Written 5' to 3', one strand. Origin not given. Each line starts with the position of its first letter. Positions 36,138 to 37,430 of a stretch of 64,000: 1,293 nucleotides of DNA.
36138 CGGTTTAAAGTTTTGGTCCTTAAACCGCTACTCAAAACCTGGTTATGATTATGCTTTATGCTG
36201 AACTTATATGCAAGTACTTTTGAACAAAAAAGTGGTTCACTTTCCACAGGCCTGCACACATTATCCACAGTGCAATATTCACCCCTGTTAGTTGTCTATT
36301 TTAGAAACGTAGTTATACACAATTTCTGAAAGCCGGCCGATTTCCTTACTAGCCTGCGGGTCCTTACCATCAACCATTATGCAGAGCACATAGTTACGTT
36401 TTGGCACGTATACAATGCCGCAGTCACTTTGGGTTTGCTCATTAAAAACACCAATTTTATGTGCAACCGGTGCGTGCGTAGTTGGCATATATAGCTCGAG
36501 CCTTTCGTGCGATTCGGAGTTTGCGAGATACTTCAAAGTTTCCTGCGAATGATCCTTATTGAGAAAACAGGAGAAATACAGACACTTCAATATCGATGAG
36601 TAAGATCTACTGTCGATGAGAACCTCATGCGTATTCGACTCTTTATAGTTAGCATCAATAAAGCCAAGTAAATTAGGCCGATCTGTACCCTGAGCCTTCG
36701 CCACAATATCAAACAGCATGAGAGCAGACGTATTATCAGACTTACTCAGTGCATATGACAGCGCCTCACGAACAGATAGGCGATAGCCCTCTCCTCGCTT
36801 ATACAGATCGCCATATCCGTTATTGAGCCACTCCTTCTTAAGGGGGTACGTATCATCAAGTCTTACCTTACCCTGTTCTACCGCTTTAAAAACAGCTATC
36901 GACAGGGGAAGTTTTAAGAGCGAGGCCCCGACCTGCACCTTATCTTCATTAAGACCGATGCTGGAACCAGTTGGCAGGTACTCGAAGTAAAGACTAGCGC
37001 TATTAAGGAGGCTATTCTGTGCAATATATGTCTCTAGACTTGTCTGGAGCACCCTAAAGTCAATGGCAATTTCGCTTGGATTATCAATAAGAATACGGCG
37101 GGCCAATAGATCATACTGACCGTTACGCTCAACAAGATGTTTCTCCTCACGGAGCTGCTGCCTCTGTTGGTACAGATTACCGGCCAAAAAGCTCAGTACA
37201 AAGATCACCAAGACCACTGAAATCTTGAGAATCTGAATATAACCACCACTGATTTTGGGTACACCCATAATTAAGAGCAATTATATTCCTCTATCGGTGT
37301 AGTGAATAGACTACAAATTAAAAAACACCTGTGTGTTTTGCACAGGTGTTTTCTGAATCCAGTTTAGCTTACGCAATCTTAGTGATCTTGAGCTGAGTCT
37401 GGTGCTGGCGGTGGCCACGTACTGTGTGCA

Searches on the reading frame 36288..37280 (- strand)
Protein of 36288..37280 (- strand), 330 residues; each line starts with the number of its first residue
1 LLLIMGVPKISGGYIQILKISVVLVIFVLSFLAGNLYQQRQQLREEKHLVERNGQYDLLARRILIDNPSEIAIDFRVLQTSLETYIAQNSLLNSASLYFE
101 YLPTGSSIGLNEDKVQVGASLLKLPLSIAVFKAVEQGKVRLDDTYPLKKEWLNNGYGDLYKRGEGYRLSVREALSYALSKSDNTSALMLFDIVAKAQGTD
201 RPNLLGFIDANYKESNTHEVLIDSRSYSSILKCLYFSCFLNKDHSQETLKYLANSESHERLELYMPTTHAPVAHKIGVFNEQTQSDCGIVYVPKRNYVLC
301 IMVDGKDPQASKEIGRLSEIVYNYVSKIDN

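Call 8: search_protein_families(library=pfam, proteins=[window:36288-37280:-], max_evalue=0.001)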
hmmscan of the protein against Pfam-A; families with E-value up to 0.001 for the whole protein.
window:36288-37280:- (330 aa): 1 family
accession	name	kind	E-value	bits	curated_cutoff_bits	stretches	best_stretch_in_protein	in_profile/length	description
PF13354.11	Beta-lactamase2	-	4.5e-35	121.4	22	1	96-303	1-214/214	Beta-lactamase enzyme family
